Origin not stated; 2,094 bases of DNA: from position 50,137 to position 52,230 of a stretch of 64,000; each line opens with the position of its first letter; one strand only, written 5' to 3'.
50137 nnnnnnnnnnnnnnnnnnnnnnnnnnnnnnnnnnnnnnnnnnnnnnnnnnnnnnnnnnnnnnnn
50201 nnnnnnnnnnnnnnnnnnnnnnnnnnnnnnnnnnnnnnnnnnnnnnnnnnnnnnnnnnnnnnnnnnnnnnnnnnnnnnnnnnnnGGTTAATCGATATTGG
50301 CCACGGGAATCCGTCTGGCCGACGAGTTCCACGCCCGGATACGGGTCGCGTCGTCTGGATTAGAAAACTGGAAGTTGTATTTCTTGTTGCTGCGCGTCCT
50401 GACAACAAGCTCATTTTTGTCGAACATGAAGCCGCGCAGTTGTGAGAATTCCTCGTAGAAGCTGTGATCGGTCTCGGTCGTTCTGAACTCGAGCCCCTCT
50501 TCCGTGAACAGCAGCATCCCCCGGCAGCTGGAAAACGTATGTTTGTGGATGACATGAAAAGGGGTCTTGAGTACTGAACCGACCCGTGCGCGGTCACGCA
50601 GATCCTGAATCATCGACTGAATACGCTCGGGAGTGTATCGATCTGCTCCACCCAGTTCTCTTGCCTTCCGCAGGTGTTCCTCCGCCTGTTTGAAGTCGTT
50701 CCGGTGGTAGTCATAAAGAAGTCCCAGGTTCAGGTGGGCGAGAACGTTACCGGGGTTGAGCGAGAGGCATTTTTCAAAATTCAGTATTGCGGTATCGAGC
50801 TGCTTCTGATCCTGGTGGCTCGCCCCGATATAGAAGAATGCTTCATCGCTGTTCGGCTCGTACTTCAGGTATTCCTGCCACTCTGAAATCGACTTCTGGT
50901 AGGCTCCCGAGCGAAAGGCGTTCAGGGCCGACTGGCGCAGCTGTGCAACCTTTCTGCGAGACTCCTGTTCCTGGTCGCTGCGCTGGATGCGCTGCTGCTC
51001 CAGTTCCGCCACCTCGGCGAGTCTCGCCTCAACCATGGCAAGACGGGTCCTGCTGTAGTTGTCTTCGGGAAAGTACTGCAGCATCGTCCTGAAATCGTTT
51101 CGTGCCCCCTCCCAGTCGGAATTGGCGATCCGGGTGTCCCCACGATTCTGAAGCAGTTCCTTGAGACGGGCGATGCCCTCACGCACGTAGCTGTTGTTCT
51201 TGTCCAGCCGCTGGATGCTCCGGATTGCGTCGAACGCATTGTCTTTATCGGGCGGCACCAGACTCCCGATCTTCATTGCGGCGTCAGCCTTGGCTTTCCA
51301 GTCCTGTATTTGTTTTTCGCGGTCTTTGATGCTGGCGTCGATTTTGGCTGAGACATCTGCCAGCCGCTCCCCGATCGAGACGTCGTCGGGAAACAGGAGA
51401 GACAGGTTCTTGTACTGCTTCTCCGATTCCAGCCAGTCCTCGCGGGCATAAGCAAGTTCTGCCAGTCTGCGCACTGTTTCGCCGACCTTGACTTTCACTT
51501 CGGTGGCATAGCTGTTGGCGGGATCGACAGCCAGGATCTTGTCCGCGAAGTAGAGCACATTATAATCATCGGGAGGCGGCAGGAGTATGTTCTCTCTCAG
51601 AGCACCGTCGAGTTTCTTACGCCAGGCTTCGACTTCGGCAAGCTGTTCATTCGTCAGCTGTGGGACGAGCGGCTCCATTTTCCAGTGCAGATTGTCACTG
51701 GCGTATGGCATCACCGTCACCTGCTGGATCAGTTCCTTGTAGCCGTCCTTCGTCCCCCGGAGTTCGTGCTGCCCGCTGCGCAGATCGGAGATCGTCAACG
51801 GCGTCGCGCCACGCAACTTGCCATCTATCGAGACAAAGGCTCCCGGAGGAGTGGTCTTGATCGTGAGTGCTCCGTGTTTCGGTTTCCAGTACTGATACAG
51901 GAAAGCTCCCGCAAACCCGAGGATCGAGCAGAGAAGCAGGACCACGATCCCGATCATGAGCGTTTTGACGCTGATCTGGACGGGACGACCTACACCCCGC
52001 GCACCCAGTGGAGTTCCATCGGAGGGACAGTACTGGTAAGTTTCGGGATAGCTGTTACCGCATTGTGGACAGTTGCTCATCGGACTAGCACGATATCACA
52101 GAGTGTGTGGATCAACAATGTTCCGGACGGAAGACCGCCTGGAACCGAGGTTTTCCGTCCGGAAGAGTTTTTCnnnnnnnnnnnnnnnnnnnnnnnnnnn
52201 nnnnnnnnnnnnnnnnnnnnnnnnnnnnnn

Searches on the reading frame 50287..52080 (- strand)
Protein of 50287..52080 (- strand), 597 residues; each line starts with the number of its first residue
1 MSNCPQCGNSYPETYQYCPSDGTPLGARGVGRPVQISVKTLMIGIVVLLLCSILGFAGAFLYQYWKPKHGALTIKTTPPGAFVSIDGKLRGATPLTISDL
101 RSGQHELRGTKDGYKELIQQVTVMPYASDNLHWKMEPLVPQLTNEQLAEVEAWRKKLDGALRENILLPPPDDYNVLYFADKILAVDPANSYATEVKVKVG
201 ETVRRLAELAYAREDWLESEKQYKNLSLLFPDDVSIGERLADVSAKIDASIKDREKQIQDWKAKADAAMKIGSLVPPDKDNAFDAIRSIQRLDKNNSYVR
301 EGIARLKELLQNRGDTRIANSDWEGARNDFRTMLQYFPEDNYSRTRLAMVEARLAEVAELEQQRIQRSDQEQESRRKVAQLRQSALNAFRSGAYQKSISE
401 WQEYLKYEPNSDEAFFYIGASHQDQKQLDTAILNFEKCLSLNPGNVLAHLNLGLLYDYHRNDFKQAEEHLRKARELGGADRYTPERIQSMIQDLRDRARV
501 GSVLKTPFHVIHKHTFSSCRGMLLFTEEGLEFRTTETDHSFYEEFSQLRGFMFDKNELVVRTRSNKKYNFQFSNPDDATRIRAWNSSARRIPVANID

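Call 39: find_encoding_contigs(protein=window:50287-52080:-, flank=10000, max_places=1)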
Protein window:50287-52080:- (597 aa): 19 contigs read that carry it; 1 place shown.
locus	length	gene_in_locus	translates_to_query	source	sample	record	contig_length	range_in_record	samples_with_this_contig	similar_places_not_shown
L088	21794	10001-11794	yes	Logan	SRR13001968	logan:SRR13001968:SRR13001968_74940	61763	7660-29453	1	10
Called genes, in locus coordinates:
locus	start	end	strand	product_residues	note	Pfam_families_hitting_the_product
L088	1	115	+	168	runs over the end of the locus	PF00731:AIRC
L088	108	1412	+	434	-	PF00919:UPF0004, PF04055:Radical_SAM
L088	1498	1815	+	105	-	-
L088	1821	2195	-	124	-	PF01648:ACPS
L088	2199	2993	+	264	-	PF02578:Cu-oxidase_4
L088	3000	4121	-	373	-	PF21016:RlmN_N, PF04055:Radical_SAM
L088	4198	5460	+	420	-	PF00675:Peptidase_M16, PF05193:Peptidase_M16_C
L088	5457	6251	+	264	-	PF23023:Anti-Pycsar_Apyc1 (weak), PF00753:Lactamase_B, PF12706:Lactamase_B_2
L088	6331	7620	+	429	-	PF00206:Lyase_1, PF10397:ADSL_C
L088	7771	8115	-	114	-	-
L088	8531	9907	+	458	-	PF07969:Amidohydro_3 (weak), PF01979:Amidohydro_1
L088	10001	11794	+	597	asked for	PF08308:PEGA, PF13431:TPR_17 (faint), PF07719:TPR_2 (faint), PF13174:TPR_6 (faint), PF13432:TPR_16 (faint), PF14559:TPR_19 (faint), PF00515:TPR_1 (faint), PF13414:TPR_11 (faint)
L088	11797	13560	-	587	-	PF10473:CENP-F_leu_zip (faint), PF14662:KASH_CCD (faint), PF24161:CCDC39 (weak), PF26666:DUF8221 (faint), PF24922:ACBP4_C (weak)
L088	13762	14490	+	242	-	PF00481:PP2C, PF13672:PP2C_2, PF07228:SpoIIE (faint)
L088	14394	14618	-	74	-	-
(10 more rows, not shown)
